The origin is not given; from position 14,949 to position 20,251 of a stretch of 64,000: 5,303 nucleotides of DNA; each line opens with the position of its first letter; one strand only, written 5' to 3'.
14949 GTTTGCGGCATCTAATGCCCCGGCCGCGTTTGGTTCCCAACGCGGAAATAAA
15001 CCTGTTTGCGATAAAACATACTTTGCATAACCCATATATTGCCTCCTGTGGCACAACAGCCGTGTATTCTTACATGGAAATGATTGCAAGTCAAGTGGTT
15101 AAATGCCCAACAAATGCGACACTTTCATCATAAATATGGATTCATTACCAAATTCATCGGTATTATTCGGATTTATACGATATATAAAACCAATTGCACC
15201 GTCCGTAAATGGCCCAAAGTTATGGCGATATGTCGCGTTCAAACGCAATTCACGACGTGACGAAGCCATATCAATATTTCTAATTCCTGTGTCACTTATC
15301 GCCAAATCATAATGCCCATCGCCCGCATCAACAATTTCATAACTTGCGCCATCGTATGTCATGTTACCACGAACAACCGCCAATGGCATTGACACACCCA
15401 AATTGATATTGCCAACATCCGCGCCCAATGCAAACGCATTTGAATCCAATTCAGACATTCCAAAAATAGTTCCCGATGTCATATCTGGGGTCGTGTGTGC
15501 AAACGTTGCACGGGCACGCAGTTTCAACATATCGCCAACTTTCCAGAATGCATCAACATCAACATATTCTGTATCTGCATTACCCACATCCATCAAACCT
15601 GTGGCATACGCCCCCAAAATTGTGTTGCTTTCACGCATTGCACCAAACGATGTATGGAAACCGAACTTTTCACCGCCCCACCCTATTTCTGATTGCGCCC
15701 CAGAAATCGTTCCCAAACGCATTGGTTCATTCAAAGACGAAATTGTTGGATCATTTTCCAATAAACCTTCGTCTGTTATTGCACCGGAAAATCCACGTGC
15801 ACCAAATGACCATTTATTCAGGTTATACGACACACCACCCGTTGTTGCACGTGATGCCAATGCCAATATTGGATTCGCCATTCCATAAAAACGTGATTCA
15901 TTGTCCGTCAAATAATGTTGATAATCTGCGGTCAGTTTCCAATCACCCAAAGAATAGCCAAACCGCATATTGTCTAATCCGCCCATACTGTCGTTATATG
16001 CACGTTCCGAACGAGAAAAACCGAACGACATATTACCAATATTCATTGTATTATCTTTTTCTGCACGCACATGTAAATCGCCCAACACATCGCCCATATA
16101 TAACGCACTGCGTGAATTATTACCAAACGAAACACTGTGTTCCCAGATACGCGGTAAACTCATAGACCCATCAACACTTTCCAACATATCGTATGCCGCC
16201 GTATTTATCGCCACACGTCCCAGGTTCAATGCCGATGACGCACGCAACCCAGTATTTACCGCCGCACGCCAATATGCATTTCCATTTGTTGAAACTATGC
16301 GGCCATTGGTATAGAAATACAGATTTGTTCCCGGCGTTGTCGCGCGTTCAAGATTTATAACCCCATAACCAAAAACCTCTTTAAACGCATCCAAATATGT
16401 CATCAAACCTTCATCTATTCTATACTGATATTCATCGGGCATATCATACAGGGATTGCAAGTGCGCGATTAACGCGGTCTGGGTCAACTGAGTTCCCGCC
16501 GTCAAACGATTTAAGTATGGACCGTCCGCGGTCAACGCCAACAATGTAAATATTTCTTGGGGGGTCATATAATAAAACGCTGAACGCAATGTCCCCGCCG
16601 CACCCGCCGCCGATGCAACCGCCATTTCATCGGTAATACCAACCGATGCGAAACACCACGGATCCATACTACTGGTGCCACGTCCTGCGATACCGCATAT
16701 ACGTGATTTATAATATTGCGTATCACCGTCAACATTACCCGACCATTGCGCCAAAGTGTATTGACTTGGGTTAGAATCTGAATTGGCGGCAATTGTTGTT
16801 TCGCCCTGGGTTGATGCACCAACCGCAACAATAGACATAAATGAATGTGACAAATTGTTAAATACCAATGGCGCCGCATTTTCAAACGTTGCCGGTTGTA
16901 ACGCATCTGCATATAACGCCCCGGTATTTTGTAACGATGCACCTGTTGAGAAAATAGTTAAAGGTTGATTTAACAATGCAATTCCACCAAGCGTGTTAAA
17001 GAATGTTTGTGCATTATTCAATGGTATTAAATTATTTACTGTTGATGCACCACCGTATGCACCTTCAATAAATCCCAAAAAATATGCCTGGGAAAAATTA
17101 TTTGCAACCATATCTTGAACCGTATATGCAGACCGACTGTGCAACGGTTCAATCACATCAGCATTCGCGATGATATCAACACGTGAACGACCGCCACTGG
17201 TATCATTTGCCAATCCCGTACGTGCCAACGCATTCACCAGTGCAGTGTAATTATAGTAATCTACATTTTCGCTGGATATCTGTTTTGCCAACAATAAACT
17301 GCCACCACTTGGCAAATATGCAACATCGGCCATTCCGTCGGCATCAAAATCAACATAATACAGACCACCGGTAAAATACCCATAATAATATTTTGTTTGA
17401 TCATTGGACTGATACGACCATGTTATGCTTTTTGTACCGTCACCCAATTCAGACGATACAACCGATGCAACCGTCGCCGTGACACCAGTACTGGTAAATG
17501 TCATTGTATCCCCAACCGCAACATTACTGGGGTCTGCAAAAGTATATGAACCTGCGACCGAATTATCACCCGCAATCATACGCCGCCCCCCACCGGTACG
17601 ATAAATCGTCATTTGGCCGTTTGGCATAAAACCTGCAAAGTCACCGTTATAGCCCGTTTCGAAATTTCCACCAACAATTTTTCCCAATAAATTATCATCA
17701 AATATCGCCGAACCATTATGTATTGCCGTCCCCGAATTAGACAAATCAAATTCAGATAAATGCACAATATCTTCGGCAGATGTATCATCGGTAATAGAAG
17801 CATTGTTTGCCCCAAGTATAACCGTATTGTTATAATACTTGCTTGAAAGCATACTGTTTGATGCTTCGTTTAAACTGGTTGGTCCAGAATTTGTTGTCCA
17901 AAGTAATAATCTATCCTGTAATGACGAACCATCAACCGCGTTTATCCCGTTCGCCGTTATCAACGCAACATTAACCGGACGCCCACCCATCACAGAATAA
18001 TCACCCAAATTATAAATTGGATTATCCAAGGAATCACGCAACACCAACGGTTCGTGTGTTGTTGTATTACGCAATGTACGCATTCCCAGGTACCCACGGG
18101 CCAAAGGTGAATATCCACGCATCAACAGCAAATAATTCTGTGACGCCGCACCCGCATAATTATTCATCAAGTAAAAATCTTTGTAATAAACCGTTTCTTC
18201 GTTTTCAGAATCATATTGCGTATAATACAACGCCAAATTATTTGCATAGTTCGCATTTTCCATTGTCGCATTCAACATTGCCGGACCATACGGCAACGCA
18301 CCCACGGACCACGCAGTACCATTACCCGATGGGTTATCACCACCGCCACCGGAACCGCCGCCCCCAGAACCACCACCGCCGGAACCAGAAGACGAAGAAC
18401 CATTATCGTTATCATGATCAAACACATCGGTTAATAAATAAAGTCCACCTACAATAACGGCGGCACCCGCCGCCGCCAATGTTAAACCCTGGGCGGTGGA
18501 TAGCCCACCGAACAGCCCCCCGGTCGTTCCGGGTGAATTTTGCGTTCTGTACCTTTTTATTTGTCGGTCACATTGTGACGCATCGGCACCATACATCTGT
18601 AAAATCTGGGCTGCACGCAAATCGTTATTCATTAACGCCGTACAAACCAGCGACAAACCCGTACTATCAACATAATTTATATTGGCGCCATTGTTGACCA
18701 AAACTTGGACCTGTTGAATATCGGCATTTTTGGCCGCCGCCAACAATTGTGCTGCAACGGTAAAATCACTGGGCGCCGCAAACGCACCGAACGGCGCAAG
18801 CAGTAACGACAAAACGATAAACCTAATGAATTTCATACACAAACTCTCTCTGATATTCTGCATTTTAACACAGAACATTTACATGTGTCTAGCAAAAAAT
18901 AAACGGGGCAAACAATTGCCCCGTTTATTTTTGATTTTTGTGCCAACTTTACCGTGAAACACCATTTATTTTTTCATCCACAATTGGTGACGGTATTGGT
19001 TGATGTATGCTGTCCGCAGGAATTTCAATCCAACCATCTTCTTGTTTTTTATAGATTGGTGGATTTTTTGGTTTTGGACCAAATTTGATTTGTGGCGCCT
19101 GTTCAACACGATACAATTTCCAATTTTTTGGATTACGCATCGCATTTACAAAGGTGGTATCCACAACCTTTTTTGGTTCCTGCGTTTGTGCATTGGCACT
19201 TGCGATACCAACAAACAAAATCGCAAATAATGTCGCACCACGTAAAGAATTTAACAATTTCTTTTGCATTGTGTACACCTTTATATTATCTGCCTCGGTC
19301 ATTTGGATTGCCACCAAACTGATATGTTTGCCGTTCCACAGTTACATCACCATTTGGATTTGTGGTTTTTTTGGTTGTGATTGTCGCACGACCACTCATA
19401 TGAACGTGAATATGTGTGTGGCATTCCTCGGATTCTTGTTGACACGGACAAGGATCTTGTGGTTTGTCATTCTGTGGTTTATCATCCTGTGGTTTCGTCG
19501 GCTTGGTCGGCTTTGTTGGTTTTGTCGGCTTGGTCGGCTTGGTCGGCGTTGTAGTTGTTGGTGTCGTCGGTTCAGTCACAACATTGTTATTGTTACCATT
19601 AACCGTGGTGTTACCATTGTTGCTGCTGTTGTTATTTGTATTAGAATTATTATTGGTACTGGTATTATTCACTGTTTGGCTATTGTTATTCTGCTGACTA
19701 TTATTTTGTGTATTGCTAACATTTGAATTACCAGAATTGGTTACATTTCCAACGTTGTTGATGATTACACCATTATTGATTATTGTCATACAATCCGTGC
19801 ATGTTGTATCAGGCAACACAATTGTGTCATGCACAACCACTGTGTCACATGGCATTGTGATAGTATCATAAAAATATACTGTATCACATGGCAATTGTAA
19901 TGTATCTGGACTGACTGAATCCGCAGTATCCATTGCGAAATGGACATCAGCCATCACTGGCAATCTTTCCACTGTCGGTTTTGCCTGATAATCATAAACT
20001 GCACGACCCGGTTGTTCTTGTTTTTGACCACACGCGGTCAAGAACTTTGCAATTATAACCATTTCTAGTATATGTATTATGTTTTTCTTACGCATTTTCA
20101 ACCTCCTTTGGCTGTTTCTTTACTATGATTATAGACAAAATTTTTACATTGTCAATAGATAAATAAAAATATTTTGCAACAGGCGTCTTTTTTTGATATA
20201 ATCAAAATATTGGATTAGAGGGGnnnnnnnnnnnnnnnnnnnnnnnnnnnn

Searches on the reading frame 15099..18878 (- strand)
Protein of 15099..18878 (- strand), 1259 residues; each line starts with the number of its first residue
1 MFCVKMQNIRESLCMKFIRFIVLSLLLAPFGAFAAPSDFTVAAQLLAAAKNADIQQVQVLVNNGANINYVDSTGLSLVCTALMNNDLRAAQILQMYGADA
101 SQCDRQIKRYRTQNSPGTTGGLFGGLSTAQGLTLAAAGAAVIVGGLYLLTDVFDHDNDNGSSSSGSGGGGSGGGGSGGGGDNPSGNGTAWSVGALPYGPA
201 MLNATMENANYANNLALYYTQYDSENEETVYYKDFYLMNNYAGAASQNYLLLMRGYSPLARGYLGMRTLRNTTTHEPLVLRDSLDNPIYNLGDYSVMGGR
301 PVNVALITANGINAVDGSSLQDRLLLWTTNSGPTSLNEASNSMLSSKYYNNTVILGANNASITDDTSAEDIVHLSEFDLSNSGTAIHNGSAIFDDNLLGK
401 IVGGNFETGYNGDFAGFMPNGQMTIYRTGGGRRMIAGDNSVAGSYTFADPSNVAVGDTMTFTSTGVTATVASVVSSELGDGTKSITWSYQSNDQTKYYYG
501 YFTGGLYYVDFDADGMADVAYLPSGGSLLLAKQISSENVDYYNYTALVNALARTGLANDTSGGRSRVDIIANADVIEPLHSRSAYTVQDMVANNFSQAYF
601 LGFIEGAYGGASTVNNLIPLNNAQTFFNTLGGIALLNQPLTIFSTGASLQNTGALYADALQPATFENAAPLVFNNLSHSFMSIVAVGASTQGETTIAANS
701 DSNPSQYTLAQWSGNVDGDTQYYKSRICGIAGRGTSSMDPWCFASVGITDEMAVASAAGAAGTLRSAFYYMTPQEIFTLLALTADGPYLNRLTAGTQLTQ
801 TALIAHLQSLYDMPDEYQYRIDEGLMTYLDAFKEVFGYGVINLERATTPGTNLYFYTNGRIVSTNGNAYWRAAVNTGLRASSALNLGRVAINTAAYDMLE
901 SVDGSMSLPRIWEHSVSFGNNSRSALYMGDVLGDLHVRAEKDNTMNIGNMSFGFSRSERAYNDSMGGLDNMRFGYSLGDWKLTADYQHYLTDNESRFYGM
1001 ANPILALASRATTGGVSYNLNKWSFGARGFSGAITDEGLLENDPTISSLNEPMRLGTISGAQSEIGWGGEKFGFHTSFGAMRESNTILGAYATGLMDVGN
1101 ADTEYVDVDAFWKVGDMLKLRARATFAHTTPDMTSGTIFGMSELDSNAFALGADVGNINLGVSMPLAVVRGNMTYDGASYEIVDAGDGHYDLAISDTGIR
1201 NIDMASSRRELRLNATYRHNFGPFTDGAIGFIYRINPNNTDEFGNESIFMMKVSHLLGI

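Call 24: search_protein_families(library=pfam, proteins=[window:15099-18878:-], max_evalue=0.01)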
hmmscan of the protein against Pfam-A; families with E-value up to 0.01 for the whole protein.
window:15099-18878:- (1259 aa): 2 families
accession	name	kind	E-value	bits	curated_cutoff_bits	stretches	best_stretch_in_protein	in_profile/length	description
PF13637.12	Ank_4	-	5.3e-05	23.9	22.7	1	45-93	1-49/50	Ankyrin repeats (many copies)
PF12796.13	Ank_2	-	0.0061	17.5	27.3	0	46-100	2-86/90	Ankyrin repeats (3 copies)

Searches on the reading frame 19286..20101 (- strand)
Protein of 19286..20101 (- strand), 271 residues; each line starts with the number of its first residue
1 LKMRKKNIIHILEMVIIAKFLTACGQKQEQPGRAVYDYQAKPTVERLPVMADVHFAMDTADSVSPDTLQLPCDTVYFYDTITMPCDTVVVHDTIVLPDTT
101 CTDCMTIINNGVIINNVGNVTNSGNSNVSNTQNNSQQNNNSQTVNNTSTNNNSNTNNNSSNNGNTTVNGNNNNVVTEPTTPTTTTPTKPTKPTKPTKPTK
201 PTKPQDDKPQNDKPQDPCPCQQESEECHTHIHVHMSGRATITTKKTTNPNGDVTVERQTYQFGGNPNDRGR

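Call 3: search_protein_families(library=pfam, proteins=[window:19286-20101:-], max_evalue=1)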
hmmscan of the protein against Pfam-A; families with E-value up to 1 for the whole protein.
window:19286-20101:- (271 aa): 1 family
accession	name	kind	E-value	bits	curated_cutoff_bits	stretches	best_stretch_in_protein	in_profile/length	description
PF05132.19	RNA_pol_Rpc4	-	0.025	15.2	26.5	1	177-242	27-92/143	RNA polymerase III RPC4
